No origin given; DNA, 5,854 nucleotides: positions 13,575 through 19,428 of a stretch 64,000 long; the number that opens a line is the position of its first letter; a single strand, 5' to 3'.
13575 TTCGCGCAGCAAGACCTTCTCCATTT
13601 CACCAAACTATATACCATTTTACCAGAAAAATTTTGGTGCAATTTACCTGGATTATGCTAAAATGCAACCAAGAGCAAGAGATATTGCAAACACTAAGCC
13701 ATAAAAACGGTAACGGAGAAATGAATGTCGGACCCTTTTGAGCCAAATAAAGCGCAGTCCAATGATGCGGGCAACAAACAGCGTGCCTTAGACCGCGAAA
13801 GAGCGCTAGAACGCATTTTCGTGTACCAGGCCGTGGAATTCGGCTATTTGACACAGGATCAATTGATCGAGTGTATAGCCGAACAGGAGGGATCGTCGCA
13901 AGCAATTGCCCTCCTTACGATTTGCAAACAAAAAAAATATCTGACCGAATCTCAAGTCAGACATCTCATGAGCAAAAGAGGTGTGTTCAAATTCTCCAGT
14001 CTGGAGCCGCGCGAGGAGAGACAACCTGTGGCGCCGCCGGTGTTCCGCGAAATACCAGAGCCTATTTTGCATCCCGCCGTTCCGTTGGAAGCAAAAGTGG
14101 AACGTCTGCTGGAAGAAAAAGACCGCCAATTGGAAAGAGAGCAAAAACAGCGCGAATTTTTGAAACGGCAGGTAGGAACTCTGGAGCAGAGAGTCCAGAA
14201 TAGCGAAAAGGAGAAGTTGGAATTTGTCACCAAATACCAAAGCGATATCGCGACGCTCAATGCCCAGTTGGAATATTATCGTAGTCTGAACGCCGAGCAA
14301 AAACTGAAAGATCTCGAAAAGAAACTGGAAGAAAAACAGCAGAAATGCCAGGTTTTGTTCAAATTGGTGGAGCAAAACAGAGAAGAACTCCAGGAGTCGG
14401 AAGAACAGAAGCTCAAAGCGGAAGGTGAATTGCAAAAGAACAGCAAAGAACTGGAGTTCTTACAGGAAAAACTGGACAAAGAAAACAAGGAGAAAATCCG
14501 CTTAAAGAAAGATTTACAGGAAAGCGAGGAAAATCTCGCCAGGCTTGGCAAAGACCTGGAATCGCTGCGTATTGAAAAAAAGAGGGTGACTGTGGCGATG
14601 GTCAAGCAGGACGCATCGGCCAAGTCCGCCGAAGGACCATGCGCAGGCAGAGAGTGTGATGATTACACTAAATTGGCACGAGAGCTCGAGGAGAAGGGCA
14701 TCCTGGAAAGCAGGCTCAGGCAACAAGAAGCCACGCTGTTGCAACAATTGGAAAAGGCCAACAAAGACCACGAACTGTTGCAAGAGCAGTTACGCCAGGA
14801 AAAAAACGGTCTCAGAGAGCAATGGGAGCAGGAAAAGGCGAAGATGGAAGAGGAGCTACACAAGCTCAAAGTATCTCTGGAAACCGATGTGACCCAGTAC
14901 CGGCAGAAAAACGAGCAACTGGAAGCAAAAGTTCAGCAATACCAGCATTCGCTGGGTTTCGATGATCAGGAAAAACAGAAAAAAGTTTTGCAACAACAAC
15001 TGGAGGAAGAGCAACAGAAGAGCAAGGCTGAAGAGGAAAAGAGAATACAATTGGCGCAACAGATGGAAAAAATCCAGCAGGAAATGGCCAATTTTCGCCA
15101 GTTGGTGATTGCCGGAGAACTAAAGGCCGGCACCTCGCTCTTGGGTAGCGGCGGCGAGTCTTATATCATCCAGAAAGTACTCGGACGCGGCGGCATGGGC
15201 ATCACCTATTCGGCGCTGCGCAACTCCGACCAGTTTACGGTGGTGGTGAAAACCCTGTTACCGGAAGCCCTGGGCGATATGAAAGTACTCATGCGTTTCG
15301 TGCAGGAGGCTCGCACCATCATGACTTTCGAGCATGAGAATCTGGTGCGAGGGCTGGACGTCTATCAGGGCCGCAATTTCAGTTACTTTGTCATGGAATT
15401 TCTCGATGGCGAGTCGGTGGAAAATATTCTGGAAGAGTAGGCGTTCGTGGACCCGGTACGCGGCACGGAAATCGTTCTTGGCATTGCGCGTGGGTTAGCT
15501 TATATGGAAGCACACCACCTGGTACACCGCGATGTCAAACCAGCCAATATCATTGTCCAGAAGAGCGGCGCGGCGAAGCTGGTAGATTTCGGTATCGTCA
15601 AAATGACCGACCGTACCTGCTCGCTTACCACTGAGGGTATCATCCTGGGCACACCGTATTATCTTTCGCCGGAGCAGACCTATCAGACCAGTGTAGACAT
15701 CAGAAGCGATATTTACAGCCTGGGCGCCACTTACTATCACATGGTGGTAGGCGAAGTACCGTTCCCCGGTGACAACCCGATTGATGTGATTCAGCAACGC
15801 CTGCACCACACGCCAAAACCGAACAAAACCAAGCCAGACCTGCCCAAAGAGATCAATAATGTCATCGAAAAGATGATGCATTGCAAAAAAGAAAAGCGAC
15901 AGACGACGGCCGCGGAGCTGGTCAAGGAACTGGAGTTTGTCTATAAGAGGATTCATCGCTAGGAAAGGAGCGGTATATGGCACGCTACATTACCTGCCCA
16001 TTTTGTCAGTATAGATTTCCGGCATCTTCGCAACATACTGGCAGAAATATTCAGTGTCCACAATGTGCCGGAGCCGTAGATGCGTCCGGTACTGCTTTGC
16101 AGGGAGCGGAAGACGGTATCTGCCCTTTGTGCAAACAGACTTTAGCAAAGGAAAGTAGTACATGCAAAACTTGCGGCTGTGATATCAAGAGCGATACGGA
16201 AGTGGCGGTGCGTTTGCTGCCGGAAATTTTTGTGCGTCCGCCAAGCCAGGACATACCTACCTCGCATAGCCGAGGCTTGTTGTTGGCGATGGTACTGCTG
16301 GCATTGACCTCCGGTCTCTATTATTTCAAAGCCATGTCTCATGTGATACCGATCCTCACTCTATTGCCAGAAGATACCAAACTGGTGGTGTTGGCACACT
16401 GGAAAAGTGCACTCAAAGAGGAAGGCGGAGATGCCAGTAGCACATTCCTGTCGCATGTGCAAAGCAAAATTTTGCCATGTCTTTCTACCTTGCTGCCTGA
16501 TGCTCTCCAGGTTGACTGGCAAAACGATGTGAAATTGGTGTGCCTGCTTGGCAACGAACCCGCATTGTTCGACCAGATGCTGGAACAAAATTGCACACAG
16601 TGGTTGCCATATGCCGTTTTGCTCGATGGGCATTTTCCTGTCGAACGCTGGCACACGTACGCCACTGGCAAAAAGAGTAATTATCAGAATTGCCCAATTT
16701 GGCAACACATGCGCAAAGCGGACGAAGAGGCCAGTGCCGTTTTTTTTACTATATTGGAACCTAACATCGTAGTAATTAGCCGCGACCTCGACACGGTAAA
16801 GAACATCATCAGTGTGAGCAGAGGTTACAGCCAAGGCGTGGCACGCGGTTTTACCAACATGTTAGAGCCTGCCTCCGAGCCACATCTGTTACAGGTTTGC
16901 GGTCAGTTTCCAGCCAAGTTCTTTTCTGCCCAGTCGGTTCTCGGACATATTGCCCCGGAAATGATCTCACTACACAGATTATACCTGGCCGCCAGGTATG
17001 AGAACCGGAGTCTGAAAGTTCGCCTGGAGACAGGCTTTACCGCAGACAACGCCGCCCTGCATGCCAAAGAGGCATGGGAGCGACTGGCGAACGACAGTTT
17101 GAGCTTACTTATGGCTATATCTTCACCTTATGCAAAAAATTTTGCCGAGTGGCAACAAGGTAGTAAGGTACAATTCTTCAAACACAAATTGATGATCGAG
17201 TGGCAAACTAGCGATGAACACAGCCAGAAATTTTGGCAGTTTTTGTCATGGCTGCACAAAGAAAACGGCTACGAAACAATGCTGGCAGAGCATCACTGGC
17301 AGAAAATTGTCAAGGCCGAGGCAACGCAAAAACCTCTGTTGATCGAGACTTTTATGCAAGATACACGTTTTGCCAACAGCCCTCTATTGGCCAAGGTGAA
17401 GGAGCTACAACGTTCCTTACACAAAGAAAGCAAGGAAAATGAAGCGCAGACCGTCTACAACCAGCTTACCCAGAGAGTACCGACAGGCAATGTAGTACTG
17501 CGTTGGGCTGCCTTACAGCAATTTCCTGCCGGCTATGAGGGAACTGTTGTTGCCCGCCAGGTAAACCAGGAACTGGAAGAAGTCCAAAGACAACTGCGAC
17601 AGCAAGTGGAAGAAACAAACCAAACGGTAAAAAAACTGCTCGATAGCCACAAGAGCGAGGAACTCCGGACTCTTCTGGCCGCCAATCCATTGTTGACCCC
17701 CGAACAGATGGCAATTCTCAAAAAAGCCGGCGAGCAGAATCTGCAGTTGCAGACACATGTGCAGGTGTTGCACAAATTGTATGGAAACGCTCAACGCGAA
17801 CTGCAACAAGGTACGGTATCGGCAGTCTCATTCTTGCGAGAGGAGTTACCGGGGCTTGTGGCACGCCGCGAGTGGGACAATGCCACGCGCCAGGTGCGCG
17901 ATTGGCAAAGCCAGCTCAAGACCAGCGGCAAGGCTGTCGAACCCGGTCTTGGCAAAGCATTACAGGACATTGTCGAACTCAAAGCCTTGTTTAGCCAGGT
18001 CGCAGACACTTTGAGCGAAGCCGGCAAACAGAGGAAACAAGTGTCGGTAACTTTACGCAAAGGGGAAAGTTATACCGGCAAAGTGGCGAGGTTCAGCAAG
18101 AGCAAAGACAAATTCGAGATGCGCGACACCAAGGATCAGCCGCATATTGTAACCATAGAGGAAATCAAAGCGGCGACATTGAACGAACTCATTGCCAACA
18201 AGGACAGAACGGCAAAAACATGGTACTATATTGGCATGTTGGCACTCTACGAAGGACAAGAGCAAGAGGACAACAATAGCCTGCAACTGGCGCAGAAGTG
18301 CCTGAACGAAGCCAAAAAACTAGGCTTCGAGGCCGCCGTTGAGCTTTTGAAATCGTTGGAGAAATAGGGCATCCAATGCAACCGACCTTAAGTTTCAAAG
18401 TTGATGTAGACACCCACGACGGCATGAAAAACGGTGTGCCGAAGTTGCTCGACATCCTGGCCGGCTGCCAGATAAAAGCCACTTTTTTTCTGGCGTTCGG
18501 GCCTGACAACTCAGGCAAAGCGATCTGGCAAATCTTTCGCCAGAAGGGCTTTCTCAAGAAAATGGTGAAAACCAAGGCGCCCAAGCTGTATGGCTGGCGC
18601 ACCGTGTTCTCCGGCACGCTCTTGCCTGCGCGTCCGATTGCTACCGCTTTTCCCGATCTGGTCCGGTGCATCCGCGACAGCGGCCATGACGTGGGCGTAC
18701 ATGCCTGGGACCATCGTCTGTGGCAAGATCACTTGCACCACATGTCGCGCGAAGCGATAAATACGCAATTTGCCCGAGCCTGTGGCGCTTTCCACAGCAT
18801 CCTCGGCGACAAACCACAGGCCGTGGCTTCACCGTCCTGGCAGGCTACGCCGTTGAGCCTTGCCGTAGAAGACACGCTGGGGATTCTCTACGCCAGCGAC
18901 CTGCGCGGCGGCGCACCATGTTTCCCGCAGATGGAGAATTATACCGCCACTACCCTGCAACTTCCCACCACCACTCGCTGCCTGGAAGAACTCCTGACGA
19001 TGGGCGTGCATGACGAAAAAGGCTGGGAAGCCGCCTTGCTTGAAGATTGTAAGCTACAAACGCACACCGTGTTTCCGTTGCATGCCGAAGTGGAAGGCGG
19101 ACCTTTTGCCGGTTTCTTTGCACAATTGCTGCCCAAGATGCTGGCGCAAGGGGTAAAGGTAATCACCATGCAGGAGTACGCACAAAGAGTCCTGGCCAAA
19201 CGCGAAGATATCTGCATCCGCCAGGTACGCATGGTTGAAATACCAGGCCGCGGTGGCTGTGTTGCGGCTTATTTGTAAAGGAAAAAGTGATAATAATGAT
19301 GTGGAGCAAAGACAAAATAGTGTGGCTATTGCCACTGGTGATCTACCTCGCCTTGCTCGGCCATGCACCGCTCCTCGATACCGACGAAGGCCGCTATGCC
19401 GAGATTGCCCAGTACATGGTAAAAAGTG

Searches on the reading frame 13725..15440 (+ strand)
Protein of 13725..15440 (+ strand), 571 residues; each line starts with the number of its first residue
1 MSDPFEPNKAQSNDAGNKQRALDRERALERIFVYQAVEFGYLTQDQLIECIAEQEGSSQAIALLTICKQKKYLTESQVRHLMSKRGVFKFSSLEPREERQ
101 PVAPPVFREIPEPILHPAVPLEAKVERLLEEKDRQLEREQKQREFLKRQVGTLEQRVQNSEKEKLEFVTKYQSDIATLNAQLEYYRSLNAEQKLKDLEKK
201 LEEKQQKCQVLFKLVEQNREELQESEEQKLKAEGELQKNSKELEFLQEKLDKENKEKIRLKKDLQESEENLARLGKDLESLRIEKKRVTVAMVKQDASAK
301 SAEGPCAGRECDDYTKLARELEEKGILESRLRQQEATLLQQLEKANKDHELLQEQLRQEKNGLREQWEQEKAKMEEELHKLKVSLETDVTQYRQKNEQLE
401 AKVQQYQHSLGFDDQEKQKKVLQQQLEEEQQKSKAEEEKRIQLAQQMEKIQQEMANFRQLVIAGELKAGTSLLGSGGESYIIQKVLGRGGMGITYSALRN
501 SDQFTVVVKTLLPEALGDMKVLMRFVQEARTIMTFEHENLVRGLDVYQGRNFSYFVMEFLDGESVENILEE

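Call 14: search_protein_families(library=pfam, proteins=[window:13725-15440:+], max_evalue=0.001)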
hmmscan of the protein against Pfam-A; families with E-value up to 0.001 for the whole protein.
window:13725-15440:+ (571 aa): 2 families
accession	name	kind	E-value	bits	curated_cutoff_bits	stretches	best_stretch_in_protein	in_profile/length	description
PF00069.31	Pkinase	-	2.3e-09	37.5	31.7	1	481-570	2-90/263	Protein kinase domain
PF07714.23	PK_Tyr_Ser-Thr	-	5.9e-07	29.5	23.1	1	482-570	3-93/258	Protein tyrosine and serine/threonine kinase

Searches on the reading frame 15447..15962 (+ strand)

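Call 14: search_protein_families(library=pfam, proteins=[window:15447-15962:+], max_evalue=0.001)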
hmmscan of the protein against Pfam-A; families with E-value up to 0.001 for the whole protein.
window:15447-15962:+ (171 aa): 4 families
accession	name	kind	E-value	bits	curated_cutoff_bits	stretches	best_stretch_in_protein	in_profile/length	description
PF00069.31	Pkinase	-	1e-29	104.2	31.7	1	7-160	101-259/263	Protein kinase domain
PF07714.23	PK_Tyr_Ser-Thr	-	1.8e-22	80.3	23.1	1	8-159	106-255/258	Protein tyrosine and serine/threonine kinase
PF14531.12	Kinase-like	-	8.1e-05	22.5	25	1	15-151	156-289/289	Kinase-like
PF03109.22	ABC1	-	0.00017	21.3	22.9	1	20-57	183-220/244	ABC1 atypical kinase-like domain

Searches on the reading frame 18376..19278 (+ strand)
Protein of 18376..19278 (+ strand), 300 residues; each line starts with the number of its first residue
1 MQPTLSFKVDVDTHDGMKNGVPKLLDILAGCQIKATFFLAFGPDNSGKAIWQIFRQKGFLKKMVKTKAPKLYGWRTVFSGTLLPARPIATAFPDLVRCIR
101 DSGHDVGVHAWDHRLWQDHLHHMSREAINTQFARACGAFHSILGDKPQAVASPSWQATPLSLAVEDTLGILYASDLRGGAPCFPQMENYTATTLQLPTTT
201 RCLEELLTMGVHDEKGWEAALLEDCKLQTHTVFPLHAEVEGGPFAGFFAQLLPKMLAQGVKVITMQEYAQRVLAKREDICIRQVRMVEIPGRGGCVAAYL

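Call 14: search_protein_families(library=pfam, proteins=[window:18376-19278:+], max_evalue=0.001)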
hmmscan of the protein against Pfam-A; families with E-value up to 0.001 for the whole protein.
window:18376-19278:+ (300 aa): 1 family
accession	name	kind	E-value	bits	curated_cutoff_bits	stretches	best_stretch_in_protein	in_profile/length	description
PF01522.26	Polysacc_deac_1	-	2.9e-13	50.3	23.1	1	15-170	15-121/124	Polysaccharide deacetylase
